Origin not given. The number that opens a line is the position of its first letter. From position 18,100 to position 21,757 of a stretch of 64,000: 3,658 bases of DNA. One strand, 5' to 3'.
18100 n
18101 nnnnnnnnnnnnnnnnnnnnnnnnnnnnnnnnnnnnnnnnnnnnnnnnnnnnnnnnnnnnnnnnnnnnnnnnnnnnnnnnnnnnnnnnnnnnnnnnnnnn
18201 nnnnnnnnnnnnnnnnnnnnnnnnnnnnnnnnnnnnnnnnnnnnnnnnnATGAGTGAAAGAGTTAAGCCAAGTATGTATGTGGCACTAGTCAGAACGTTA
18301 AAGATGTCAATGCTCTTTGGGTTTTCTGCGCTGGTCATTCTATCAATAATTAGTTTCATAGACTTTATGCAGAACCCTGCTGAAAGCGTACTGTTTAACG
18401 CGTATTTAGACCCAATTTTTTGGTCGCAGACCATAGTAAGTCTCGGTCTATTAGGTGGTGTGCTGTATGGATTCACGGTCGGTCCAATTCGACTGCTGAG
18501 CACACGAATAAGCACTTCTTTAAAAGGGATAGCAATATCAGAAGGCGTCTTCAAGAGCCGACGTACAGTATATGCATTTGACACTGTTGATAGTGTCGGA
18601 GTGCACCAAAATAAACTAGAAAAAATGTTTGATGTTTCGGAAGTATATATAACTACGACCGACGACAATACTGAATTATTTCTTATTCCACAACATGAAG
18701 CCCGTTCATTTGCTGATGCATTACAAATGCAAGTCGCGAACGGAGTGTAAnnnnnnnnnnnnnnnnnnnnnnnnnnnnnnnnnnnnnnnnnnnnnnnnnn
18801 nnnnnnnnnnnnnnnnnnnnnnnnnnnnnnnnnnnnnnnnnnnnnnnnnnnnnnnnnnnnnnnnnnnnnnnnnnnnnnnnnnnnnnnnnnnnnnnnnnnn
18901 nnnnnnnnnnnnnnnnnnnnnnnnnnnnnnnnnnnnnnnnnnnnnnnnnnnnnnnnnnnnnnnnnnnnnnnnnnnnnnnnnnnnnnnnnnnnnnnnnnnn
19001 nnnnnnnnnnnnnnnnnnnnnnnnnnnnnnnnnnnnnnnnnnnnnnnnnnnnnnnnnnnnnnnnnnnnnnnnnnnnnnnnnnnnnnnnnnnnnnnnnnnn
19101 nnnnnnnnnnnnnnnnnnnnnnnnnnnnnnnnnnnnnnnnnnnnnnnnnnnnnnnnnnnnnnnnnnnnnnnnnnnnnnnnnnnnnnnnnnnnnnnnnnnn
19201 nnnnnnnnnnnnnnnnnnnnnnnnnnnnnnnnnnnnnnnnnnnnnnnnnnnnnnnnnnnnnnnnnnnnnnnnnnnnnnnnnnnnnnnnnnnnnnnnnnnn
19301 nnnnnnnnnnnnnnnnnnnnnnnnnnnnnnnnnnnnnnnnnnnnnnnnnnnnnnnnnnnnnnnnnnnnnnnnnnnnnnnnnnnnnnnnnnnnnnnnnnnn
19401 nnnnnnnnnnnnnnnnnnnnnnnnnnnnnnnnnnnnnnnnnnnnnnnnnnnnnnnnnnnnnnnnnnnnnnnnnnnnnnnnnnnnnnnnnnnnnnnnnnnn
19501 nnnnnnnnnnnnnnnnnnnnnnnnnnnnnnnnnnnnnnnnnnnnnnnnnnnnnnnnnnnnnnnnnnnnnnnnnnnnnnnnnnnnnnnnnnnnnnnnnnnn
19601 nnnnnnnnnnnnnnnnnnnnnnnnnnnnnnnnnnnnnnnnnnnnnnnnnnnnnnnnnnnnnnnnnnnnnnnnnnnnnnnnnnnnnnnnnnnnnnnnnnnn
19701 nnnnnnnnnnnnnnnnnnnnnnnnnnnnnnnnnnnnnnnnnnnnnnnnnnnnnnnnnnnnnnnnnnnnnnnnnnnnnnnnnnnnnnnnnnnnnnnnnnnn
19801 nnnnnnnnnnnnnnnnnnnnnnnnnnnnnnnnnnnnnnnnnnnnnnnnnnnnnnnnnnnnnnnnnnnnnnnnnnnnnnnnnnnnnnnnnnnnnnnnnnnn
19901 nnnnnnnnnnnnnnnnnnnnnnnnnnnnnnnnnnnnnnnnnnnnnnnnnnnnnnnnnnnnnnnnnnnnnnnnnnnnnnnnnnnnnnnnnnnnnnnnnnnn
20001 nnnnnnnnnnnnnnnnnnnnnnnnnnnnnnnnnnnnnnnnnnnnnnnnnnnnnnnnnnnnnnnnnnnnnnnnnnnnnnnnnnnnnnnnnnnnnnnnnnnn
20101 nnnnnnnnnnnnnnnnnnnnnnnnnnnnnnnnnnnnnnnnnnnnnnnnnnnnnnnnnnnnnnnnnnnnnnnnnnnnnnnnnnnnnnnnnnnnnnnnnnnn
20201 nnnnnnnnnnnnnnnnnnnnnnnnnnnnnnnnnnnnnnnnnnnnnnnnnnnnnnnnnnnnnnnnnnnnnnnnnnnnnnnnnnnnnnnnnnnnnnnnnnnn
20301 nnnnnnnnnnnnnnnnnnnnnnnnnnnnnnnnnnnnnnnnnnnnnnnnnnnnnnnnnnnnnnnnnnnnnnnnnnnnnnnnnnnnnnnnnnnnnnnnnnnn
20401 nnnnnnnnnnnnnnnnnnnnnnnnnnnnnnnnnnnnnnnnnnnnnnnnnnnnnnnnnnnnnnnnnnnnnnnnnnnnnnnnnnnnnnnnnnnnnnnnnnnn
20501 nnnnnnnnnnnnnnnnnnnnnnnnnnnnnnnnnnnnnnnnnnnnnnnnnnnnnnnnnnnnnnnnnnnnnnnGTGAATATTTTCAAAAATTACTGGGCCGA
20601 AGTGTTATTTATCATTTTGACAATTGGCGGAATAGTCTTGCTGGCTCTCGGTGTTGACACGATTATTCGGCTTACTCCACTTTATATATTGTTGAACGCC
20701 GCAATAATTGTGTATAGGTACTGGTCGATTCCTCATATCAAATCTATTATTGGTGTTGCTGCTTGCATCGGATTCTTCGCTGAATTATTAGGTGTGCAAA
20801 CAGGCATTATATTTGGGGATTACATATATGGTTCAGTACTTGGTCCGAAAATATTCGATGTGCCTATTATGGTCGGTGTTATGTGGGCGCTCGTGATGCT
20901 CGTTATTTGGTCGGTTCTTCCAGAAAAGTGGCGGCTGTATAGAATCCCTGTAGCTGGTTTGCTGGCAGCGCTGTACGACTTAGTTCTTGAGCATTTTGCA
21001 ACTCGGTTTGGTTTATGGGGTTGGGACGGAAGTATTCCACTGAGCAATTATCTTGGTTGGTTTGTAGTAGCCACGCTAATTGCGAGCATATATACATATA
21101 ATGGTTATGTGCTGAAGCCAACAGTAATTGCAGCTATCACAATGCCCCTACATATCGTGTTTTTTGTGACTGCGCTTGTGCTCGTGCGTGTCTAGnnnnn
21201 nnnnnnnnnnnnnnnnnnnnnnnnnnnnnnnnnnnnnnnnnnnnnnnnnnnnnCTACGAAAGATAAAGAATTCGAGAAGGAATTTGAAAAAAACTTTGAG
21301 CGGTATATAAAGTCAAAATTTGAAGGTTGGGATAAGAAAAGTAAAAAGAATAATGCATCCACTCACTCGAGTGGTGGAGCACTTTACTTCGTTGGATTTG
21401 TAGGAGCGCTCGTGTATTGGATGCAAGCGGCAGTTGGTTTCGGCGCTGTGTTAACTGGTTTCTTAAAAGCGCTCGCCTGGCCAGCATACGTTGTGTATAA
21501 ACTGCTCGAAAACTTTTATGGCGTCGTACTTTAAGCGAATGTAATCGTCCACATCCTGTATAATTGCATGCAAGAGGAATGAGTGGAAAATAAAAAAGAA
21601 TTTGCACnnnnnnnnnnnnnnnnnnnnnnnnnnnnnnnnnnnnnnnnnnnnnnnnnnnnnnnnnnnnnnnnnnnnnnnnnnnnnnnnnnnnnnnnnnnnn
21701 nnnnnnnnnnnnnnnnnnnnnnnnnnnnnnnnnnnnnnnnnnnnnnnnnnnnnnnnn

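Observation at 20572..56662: Scattered carotenoid pathway genes in a genome that otherwise looks metabolically minimal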

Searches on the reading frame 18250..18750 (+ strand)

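Call 47: search_protein_families(library=pfam, max_evalue=0.01, proteins=[window:18250-18750:+])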
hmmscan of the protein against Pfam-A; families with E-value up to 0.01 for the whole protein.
window:18250-18750:+ (166 aa): 1 family
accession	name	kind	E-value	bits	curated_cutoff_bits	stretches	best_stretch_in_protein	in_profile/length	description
PF03703.20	bPH_2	-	5.6e-07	30.2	22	1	92-157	11-77/78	Bacterial PH domain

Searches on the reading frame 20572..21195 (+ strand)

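Call 3: search_protein_families(library=pfam, proteins=[window:20572-21195:+])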
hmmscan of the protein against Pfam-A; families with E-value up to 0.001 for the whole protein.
window:20572-21195:+ (207 aa): 1 family
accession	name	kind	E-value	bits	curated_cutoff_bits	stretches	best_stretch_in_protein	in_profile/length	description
PF04240.17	Caroten_synth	-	1.1e-21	78.2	25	1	37-203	4-184/209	Carotenoid biosynthesis protein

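Call 4: search_protein_families(library=ncbifam, proteins=[window:20572-21195:+])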
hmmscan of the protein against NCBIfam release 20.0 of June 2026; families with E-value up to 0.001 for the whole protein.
window:20572-21195:+ (207 aa): 3 families
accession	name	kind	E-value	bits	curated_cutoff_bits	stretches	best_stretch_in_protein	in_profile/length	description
TIGR03460.1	crt_membr_arch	equivalog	9.6e-14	51.8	154.7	1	29-177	31-192/248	bisanhydrobacterioruberin hydratase CruF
NF041333.1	CruF_Halo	equivalog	1.9e-08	34.1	300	1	59-172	77-202/268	bisanhydrobacterioruberin hydratase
NF045693.1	GCarotHydoxCruF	equivalog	9.3e-05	21.9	400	1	40-176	60-220/310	gamma-carotene 1'-hydroxylase CruF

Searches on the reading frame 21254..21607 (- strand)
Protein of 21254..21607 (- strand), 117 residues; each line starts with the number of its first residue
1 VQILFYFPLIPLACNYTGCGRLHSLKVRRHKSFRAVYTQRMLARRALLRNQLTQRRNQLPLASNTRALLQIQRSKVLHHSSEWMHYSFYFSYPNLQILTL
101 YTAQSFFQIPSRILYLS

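Call 48: search_protein_families(library=pfam, max_evalue=0.01, proteins=[window:21254-21607:-])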
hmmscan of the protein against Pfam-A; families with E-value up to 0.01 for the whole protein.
window:21254-21607:- (117 aa): 1 family
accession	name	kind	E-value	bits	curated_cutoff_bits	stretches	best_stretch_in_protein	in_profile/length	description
PF14163.11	SieB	-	0.0062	16.6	26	1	44-97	82-135/147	Super-infection exclusion protein B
